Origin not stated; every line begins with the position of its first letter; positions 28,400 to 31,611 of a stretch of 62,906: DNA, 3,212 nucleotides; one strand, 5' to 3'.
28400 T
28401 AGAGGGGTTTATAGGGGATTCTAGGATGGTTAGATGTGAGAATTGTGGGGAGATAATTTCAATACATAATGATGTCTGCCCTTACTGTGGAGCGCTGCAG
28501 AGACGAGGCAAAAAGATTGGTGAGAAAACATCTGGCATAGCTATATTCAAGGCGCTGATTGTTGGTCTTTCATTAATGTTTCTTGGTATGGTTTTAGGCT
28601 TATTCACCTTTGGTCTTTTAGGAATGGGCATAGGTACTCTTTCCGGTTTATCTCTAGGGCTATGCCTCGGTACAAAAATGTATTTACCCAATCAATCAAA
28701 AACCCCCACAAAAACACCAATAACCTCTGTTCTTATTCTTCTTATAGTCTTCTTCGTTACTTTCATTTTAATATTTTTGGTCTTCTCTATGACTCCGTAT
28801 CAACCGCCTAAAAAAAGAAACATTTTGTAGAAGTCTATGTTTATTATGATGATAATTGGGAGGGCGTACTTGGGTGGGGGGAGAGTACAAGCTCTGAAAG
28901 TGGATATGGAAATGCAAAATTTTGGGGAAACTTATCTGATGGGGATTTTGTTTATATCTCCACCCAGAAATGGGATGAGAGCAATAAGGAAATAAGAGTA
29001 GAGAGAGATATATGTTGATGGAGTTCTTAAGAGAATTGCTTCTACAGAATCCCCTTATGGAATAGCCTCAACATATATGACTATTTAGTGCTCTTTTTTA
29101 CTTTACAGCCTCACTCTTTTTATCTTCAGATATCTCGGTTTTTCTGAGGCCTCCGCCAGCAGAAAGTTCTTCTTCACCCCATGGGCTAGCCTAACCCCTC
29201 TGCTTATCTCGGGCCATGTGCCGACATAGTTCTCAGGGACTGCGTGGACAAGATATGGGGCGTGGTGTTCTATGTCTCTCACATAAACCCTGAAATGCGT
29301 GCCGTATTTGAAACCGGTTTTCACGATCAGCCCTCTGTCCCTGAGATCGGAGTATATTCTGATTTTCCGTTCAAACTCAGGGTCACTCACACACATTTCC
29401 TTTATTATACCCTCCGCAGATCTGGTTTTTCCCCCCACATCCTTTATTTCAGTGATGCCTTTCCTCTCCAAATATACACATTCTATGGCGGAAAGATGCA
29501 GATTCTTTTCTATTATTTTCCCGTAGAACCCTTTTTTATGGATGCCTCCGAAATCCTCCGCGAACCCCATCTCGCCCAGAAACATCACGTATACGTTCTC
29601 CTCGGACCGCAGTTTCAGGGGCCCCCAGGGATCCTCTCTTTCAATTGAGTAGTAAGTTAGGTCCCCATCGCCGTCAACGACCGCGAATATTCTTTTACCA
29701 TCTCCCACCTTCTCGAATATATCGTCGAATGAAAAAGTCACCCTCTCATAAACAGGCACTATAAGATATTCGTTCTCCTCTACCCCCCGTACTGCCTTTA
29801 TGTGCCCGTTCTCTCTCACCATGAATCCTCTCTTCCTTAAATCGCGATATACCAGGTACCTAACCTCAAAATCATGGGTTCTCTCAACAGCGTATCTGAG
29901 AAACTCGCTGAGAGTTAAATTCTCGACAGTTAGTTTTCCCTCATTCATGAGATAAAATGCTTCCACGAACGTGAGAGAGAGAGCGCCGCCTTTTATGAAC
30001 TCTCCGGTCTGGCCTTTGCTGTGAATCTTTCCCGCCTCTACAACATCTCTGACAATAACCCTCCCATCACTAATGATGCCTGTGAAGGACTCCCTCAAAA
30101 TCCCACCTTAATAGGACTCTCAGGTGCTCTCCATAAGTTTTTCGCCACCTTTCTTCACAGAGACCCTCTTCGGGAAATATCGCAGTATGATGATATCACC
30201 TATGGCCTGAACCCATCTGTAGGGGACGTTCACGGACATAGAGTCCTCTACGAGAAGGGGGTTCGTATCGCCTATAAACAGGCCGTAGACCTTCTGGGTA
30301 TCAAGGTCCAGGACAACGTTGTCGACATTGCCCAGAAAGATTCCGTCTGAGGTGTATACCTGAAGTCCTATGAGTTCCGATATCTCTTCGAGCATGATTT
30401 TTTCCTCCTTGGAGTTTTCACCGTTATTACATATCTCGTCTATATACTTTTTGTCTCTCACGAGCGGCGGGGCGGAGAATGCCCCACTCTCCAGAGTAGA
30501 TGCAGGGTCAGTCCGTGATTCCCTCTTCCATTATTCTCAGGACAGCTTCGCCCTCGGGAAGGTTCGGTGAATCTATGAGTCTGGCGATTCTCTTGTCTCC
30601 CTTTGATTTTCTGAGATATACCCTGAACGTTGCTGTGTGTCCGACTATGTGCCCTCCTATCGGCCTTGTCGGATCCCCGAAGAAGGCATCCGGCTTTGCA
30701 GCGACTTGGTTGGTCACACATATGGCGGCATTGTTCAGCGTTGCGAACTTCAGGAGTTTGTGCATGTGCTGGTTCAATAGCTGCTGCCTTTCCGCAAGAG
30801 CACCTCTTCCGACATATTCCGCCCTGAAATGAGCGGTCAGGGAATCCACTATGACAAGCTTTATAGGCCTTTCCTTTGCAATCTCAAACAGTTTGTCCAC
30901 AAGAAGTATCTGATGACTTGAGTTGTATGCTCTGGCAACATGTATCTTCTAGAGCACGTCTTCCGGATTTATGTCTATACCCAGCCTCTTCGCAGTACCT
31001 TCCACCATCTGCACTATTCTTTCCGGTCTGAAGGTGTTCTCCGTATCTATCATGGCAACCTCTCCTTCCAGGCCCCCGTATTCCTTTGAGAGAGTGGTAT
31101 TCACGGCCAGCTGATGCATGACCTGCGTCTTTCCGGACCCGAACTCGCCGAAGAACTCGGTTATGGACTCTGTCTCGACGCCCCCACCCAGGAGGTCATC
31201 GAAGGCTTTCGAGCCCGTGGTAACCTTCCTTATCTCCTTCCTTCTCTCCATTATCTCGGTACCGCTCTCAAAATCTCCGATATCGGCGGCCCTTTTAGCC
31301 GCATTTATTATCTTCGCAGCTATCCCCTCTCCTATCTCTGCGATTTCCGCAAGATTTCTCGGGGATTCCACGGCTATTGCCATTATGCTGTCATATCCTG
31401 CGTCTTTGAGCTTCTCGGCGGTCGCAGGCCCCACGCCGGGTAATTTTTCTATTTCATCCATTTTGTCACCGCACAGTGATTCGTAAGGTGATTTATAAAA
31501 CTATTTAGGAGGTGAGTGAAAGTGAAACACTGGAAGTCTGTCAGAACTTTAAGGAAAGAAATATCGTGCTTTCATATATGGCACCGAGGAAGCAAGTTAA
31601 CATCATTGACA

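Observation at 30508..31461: radA is split by a single in-frame TAG at a conserved position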

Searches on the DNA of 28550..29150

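Call 67: search_rna_families(source=window, start=28550, end=29150, threshold=evalue, max_evalue=1)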
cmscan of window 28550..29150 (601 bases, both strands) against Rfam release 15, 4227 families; matches with E-value up to 1: 1.
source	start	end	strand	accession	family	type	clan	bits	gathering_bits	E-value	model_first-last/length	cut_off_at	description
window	28710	28780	-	RF01675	CrcZ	Gene; sRNA;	-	12.5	95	0.44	1-398/398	no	Pseudomonas sRNA CrcZ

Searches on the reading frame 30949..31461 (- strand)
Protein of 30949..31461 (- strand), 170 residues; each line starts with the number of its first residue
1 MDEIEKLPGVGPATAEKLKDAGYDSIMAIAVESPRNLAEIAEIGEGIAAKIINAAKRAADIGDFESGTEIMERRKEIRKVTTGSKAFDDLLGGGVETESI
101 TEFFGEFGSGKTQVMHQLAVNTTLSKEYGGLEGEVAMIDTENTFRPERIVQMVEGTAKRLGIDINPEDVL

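Call 10: find_encoding_contigs(protein=window:30949-31461:-, flank=10000, max_places=10)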
Protein window:30949-31461:- (170 aa): no gene with exactly this product is on record in the collection.

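Call 35: list_cluster_members(proteins=[window:30952-31461:-, window:30511-30900:-, window:26906-27772:+, window:27791-28399:+, window:7920-8657:-, window:24846-25796:+, window:23070-23696:+, window:46528-47343:+, window:60028-61674:+, window:49820-52444:-])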
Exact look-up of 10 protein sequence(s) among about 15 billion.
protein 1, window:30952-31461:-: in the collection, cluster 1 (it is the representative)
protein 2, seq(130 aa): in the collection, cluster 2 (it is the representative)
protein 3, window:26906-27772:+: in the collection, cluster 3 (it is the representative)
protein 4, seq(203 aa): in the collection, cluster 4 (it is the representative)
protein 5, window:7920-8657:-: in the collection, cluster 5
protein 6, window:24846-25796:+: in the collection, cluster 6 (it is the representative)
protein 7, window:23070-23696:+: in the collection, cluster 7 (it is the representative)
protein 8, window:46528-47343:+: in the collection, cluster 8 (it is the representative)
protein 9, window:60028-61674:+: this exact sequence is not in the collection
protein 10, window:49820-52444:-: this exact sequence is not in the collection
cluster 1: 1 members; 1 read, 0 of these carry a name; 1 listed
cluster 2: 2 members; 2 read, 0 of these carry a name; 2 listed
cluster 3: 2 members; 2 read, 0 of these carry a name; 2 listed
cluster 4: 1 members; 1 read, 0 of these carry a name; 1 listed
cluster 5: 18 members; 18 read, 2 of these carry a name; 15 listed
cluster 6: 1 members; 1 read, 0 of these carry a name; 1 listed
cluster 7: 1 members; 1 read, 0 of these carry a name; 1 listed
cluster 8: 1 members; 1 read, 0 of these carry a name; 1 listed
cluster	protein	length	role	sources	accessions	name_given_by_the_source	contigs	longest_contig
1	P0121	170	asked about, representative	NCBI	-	-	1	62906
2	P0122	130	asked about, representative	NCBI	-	-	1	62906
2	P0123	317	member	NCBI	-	-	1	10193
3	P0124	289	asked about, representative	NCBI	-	-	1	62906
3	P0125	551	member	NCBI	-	-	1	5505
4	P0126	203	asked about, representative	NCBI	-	-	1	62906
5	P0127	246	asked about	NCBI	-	-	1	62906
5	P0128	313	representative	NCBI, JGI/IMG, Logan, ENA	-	-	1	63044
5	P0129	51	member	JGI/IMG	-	tRNA wybutosine-synthesizing protein 1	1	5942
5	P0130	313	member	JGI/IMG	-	tRNA wybutosine-synthesizing protein 1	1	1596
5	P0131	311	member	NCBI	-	-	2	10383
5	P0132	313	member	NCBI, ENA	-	-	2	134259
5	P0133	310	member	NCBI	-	-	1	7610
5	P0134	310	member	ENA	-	-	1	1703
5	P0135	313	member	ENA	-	-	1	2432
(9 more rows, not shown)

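Call 37: find_encoding_contigs(protein=P0123, flank=10000, max_places=4)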
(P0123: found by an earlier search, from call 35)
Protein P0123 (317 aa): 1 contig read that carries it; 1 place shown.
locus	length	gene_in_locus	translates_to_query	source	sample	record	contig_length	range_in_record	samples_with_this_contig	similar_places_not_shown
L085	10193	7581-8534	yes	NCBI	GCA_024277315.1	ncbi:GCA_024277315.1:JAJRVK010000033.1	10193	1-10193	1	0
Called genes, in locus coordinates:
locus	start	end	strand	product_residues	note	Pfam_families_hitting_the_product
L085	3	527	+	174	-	?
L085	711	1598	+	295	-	-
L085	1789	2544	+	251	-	PF01555:N6_N4_Mtase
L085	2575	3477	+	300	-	PF00892:EamA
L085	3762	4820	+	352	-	-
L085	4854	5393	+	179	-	-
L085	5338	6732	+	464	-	PF03215:Rad17 (weak), PF20720:nSTAND3 (faint), PF13173:AAA_14 (faint), PF13401:AAA_22 (weak), PF00004:AAA, PF21960:RCF1-5-like_lid (faint)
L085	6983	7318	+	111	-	-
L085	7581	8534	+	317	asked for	PF00633:HHH (faint), PF14520:HHH_5, PF00154:RecA_N, PF06745:ATPase (weak), PF08423:Rad51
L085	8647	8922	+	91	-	PF05239:PRC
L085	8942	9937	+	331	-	PF02778:tRNA_int_endo_N, PF01974:tRNA_int_endo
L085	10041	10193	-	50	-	?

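Call 38: find_encoding_contigs(protein=P0125, flank=10000, max_places=4)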
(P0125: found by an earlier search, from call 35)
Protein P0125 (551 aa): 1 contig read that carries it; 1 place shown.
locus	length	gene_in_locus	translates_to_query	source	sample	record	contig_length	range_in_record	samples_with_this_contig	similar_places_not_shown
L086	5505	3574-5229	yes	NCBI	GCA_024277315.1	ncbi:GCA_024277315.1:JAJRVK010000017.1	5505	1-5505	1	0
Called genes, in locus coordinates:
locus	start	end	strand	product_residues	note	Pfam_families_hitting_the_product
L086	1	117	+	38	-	?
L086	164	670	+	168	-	PF00132:Hexapep, PF25087:GMPPB_C (faint), PF25084:LbH_EIF2B (weak), PF00132:Hexapep, PF14602:Hexapep_2 (weak)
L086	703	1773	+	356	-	PF00266:Aminotran_5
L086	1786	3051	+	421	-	PF06245:DUF1015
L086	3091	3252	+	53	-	-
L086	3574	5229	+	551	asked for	PF07889:DUF1664 (faint), PF04513:Baculo_PEP_C (faint), PF05859:Mis12 (faint), PF28544:Helical_needle (faint), PF05531:NPV_P10 (faint)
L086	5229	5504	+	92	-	?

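Call 39: find_encoding_contigs(protein=P0133, flank=10000, max_places=4)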
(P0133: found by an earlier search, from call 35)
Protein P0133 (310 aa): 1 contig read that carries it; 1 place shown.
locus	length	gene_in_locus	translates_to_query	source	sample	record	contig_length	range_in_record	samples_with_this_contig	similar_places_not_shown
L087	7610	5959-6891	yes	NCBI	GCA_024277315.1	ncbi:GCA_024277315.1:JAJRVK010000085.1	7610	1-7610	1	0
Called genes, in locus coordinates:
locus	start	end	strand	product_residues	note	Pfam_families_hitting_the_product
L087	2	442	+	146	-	?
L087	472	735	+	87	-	PF03956:Lys_export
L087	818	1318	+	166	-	PF03956:Lys_export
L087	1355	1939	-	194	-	PF01613:Flavin_Reduct (weak), PF04289:DUF447_N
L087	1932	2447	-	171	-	PF04079:SMC_ScpB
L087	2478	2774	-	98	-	PF01883:FeS_assembly_P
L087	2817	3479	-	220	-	PF19094:EMC6_arch (weak)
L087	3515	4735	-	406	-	PF04389:Peptidase_M28, PF01546:Peptidase_M20, PF07687:M20_dimer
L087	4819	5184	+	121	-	PF01877:RNA_binding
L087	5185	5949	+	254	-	PF01261:AP_endonuc_2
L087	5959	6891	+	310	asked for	PF04055:Radical_SAM, PF08608:Wyosine_form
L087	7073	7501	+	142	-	PF02830:V4R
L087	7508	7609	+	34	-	?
